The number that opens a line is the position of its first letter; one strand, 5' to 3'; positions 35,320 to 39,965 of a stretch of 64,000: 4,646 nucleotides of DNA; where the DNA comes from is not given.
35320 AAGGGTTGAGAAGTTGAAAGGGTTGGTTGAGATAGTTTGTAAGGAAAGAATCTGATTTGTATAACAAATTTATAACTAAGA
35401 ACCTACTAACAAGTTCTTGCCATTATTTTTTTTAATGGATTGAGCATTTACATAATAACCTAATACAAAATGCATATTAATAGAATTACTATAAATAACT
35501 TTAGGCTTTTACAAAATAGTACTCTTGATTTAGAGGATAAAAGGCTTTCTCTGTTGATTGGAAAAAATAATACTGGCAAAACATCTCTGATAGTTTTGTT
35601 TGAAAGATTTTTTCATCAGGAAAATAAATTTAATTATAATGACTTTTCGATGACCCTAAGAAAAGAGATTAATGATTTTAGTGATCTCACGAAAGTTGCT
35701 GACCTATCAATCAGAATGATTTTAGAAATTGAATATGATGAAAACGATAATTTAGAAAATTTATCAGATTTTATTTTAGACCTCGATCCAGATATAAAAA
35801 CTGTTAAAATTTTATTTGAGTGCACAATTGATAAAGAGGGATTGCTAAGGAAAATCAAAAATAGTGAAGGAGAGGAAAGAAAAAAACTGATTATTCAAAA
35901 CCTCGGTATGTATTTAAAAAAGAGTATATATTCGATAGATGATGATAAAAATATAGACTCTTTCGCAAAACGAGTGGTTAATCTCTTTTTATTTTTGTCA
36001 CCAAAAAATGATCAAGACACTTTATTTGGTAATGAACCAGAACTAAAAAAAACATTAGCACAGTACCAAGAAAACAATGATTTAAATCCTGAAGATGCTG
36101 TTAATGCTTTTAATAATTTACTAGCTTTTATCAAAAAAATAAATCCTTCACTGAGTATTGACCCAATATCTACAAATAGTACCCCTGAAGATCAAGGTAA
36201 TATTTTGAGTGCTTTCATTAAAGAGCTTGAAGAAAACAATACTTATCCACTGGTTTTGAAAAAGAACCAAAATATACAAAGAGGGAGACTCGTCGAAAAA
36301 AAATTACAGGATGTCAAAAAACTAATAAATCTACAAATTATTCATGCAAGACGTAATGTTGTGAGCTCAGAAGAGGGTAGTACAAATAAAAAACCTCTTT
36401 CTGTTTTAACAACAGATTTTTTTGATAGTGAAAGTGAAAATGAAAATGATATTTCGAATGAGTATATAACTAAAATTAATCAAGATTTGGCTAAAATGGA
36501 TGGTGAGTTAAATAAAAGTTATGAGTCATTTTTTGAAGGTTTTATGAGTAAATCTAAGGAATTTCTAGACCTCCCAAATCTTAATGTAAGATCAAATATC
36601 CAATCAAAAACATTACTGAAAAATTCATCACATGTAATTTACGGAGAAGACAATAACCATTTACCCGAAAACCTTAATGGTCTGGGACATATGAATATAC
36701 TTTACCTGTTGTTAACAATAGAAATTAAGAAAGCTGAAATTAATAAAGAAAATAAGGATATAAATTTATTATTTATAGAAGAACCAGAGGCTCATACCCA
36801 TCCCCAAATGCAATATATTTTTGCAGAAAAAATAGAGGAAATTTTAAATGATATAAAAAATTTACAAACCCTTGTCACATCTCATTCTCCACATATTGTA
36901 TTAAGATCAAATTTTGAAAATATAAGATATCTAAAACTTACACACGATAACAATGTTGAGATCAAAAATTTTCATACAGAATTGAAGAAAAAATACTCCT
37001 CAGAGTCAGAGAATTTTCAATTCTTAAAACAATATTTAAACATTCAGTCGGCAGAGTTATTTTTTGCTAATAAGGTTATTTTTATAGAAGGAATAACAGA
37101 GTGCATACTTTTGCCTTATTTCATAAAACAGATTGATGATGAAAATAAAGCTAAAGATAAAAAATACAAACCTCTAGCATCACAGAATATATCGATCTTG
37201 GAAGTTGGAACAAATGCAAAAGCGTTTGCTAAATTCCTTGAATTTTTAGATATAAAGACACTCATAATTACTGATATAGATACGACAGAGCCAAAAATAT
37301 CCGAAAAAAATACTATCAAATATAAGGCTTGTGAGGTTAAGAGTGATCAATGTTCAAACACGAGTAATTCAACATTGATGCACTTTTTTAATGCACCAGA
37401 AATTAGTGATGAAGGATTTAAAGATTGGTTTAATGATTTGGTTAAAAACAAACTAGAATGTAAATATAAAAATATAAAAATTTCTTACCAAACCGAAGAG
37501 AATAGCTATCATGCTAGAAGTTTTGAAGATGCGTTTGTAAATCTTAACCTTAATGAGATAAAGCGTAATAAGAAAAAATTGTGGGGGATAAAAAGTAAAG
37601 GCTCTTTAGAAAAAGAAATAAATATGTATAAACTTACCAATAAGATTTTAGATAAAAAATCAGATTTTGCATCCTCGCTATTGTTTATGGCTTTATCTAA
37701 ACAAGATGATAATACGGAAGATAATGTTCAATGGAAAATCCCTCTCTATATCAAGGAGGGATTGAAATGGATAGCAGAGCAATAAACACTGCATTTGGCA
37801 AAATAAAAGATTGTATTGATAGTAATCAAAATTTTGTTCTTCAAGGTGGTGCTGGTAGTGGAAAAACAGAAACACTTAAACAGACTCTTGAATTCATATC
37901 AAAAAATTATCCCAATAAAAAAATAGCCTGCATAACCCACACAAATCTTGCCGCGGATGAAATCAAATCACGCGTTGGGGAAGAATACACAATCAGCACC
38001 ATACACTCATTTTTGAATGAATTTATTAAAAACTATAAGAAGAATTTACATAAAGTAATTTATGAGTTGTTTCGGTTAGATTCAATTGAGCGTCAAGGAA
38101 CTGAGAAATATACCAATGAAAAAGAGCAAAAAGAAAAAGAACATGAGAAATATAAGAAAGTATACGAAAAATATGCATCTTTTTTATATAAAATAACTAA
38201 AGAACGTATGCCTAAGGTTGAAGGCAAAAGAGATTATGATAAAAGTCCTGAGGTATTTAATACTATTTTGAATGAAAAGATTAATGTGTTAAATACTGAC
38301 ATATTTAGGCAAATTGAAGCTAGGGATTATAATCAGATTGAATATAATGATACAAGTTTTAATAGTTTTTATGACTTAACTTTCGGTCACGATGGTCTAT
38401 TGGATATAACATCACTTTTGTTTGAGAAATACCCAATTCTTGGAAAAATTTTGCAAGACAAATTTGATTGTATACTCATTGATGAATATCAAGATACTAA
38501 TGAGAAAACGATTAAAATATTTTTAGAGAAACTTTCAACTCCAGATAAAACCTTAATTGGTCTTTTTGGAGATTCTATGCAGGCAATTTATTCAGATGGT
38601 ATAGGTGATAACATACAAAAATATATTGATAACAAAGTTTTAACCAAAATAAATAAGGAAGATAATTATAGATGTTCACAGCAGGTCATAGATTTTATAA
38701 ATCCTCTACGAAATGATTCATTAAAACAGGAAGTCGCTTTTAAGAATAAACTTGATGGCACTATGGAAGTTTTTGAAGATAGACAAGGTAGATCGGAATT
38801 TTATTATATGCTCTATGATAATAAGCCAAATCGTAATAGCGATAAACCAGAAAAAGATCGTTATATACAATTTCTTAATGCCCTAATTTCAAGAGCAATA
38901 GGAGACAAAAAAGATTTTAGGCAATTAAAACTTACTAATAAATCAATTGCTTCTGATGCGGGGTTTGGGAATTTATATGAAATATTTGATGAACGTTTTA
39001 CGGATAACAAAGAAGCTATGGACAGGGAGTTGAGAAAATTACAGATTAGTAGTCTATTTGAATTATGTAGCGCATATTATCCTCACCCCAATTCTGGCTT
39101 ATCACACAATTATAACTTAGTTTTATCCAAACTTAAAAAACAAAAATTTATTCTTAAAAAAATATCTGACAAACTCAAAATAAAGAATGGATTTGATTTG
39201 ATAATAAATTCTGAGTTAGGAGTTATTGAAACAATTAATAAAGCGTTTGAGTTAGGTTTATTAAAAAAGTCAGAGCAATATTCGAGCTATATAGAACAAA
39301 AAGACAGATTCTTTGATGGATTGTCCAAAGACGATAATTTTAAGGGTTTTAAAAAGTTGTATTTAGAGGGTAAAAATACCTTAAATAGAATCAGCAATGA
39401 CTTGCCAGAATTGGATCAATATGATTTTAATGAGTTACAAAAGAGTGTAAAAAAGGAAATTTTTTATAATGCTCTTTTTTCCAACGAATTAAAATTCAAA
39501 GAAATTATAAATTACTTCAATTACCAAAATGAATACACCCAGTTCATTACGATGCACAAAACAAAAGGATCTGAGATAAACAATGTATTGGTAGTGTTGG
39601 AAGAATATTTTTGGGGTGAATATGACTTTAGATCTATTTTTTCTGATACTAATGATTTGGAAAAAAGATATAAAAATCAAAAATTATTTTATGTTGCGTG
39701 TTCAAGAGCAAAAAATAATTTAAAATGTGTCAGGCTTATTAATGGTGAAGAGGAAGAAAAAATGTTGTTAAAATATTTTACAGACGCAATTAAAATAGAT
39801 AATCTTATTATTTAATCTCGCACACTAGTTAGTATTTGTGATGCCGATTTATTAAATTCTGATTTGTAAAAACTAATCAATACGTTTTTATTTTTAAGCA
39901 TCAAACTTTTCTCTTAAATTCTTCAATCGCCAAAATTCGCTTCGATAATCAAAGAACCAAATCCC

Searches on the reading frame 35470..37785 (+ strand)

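Call 27: search_protein_families(library=pfam, max_evalue=0.001, proteins=[window:35470-37785:+])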
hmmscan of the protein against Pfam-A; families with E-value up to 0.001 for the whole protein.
window:35470-37785:+ (771 aa): 3 families
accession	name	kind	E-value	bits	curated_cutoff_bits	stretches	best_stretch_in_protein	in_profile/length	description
PF13175.12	AAA_15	-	2.2e-48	166.2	32.1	1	1-477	1-374/374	AAA ATPase domain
PF20469.4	OLD-like_TOPRIM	-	4.8e-16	59.5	23.2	1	531-604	1-67/67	Overcoming lysogenization defect protein-like, TOPRIM domain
PF13304.12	AAA_21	-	7.8e-08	33.2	27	1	385-477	221-303/304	AAA domain, putative AbiEii toxin, Type IV TA system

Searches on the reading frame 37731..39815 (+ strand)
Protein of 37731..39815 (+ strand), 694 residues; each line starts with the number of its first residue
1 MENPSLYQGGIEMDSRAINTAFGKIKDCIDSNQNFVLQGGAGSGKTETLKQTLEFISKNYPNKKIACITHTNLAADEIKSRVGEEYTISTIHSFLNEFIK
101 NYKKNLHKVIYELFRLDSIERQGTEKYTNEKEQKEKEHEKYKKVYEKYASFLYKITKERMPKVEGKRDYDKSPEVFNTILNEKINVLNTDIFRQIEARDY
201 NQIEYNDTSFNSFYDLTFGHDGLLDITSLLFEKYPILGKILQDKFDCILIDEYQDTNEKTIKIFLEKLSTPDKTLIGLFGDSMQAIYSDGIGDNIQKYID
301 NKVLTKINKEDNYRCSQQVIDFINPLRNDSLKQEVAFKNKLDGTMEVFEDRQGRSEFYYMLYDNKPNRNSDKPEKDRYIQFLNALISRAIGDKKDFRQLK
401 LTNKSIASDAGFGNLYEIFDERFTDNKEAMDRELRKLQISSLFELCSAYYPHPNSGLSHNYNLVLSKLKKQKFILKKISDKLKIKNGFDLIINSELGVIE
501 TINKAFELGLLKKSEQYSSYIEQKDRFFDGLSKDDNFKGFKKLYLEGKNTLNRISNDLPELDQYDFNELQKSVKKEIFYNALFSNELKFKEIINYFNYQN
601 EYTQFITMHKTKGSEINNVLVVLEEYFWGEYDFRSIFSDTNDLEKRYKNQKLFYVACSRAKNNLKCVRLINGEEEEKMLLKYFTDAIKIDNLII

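Call 27: search_protein_families(library=pfam, max_evalue=0.001, proteins=[window:37731-39815:+])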
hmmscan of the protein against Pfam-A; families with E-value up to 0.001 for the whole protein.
window:37731-39815:+ (694 aa): 6 families
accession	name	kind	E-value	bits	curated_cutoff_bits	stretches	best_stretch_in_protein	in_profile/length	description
PF00580.27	UvrD-helicase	-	7.4e-26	91.9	23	1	31-288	12-254/271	UvrD/REP helicase N-terminal domain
PF13245.12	AAA_19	-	1.1e-17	64.9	25.1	1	32-287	11-131/134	AAA domain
PF01443.25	Viral_helicase1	-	3.4e-09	37.3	21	0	241-340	55-155/228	Viral superfamily 1 RNA helicase core domain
PF13604.12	AAA_30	-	5.8e-08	33.1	27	1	31-97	17-79/191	AAA domain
PF13086.12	AAA_11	-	1.6e-05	25.3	27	1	25-150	10-132/257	AAA domain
PF09848.15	SLFN-g3_helicase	-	0.00076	19.3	24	0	33-110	2-84/354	Schlafen group 3, DNA/RNA helicase domain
